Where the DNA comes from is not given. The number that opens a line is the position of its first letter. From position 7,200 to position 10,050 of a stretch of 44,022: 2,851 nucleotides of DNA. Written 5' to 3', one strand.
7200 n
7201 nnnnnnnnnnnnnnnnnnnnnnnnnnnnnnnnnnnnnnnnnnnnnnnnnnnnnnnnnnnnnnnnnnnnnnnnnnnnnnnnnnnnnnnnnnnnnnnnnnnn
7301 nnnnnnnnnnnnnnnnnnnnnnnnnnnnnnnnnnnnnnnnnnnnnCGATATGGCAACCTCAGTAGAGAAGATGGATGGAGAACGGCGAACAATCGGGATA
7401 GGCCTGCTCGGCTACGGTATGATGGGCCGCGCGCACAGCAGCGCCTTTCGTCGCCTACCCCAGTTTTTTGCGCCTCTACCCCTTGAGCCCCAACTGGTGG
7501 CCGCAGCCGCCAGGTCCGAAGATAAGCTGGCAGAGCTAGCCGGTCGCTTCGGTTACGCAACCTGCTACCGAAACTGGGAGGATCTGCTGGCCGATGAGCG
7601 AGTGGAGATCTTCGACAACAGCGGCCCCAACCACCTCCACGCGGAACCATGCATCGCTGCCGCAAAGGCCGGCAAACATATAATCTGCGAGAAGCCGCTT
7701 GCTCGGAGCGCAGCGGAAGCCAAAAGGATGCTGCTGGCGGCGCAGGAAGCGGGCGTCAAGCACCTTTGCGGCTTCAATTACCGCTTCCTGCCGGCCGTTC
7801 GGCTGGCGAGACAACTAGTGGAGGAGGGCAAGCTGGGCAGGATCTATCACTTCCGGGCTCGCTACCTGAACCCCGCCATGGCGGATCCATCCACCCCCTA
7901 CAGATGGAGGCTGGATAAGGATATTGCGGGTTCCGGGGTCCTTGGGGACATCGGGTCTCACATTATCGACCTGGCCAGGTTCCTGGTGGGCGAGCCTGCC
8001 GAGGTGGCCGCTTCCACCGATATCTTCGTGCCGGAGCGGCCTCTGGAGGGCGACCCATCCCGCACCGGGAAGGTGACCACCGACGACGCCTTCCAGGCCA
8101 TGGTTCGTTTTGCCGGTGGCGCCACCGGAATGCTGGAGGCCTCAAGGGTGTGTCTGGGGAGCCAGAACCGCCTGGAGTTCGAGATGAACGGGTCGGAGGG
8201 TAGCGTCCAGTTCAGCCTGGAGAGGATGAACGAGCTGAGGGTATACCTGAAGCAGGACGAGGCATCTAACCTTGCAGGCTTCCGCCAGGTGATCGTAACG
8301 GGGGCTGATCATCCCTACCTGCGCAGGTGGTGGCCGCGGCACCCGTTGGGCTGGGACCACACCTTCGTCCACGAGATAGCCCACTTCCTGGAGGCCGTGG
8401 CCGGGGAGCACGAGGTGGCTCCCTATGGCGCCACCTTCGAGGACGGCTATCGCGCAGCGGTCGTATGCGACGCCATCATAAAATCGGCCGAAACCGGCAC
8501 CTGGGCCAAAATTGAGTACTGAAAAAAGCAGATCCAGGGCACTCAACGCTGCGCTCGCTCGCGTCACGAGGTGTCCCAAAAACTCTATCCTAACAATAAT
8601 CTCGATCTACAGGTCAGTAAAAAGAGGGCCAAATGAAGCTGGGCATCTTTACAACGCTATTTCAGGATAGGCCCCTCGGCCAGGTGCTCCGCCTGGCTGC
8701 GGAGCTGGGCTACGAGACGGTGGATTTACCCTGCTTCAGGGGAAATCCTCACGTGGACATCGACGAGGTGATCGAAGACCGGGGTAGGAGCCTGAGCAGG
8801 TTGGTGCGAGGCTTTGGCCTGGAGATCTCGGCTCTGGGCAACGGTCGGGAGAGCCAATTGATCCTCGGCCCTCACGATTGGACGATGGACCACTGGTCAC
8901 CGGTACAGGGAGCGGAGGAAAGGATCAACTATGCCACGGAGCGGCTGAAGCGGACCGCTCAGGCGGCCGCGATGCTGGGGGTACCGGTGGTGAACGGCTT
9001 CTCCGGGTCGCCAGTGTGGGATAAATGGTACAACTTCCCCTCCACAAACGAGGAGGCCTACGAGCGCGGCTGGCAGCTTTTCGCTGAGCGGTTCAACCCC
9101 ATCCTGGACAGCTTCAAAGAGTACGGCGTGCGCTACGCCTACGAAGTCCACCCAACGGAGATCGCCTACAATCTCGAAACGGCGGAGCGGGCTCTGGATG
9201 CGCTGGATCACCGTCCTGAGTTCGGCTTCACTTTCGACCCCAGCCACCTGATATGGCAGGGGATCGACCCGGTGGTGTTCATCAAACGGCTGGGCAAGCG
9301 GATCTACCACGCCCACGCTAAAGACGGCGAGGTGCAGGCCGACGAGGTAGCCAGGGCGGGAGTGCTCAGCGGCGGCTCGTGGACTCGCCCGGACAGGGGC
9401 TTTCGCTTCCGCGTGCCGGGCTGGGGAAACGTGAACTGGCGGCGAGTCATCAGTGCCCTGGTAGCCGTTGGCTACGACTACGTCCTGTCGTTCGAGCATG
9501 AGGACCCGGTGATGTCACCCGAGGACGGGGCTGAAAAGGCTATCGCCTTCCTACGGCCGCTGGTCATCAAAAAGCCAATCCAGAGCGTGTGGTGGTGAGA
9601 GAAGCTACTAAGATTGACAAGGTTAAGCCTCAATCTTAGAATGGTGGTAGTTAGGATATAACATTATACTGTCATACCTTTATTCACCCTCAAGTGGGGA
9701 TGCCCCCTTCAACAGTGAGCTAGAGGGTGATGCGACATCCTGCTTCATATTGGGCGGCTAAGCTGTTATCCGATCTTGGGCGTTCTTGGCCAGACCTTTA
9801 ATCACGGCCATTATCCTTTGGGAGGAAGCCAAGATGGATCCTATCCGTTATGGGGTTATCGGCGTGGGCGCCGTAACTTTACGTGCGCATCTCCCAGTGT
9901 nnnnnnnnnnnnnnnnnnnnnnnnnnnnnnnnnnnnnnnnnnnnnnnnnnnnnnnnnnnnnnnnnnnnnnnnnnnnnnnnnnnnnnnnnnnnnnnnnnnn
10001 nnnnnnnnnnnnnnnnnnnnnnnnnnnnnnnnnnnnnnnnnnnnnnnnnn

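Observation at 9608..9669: Two loci 13.5 kb apart share the same promoter-plus-17-nt-operator architecture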

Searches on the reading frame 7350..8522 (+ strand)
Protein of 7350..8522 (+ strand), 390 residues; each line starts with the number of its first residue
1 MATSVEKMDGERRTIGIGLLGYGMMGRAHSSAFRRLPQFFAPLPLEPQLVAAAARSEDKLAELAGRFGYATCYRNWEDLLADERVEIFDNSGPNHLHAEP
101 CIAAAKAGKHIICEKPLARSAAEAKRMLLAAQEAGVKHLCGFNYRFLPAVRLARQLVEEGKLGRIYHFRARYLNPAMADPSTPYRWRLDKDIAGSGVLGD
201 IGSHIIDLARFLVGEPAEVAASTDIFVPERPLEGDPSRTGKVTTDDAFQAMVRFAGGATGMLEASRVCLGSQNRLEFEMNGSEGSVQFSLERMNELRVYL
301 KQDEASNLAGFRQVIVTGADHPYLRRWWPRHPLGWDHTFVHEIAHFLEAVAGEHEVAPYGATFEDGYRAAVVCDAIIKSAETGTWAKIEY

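Call 6: search_protein_families(library=pfam, proteins=[window:7350-8522:+])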
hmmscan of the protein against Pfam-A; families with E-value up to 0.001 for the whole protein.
window:7350-8522:+ (390 aa): 3 families
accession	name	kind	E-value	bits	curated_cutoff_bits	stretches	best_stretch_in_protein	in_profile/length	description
PF22725.1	GFO_IDH_MocA_C3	-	1.6e-34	119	27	1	150-286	1-123/124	GFO/IDH/MocA C-terminal domain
PF02894.22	GFO_IDH_MocA_C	-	5.2e-28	98.8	22.9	1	154-388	1-218/218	Oxidoreductase family, C-terminal alpha/beta domain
PF01408.29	GFO_IDH_MocA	-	1.2e-21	78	24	1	16-138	2-116/120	Oxidoreductase family, NAD-binding Rossmann fold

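Call 73: search_solved_structures(query=window:7350-8522:+, max_evalue=1e-10)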
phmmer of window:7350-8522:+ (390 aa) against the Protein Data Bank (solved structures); distinct sequences matched with E-value up to 1e-10: 60.
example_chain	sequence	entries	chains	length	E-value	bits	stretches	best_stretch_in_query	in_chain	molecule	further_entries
6a3f_A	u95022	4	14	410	1e-95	324.5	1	12-388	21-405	Putative dehydrogenase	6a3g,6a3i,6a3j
4h3v_A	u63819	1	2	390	1e-93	317.9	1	14-388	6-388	Oxidoreductase domain protein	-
5ya8_A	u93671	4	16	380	8.2e-67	229.3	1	11-384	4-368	Scyllo-inositol dehydrogenase with L-glucose dehydrogenase activity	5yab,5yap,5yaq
6ktj_A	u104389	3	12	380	6e-66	226.5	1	11-384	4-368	Scyllo-inositol dehydrogenase with L-glucose dehydrogenase activity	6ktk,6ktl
4gqa_A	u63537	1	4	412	4.7e-65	223.5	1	14-386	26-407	NAD binding Oxidoreductase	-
4fb5_A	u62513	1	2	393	1.1e-59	205.9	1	13-387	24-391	Probable oxidoreductase protein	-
1ofg_A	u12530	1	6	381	2.7e-25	92.7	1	21-223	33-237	GLUCOSE-FRUCTOSE OXIDOREDUCTASE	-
1ryd_A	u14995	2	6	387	2.8e-25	92.6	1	21-223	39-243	glucose-fructose oxidoreductase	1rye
1h6a_A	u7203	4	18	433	4e-25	92.1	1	21-223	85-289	PRECURSOR FORM OF GLUCOSE-FRUCTOSE OXIDOREDUCTASE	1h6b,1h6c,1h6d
1evj_A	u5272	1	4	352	4.3e-25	92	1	70-223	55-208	GLUCOSE-FRUCTOSE OXIDOREDUCTASE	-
2glx_A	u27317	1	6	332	1.1e-24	90.7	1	50-285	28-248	1,5-anhydro-D-fructose reductase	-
3v5n_A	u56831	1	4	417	1.1e-24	90.6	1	22-388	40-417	Oxidoreductase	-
6jw6_A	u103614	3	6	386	1.5e-24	90.2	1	15-300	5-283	Dehydrogenase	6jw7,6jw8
3ezy_A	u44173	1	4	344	1.6e-24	90.1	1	15-303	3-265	Dehydrogenase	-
5a02_A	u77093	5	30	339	1.4e-22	83.7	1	20-260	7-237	ALDOSE-ALDOSE OXIDOREDUCTASE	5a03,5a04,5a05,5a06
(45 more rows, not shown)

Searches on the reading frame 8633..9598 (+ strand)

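Call 6: search_protein_families(library=pfam, proteins=[window:8633-9598:+])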
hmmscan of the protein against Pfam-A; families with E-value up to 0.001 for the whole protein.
window:8633-9598:+ (321 aa): 1 family
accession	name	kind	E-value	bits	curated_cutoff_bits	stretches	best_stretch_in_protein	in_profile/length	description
PF01261.30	AP_endonuc_2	-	3.5e-40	138.7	31.1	1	19-309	1-248/249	Xylose isomerase-like TIM barrel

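Call 25: search_protein_families(library=ncbifam, proteins=[window:8633-9598:+], max_evalue=0.00001)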
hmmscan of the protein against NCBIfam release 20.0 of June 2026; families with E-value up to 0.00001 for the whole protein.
window:8633-9598:+ (321 aa): 2 families
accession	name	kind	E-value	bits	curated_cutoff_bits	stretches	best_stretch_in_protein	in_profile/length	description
TIGR04379.1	myo_inos_iolE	equivalog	1.2e-14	54.5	290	1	128-296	109-275/290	myo-inosose-2 dehydratase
NF041099.2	keto_glucon_epim_IolO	equivalog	8.7e-09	35.1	300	0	13-232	21-214/269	5-keto-L-gluconate epimerase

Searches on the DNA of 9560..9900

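Call 52: search_rna_families(source=window, start=9560, end=9900, threshold=evalue, max_evalue=1)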
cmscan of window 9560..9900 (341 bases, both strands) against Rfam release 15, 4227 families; matches with E-value up to 1: 0.
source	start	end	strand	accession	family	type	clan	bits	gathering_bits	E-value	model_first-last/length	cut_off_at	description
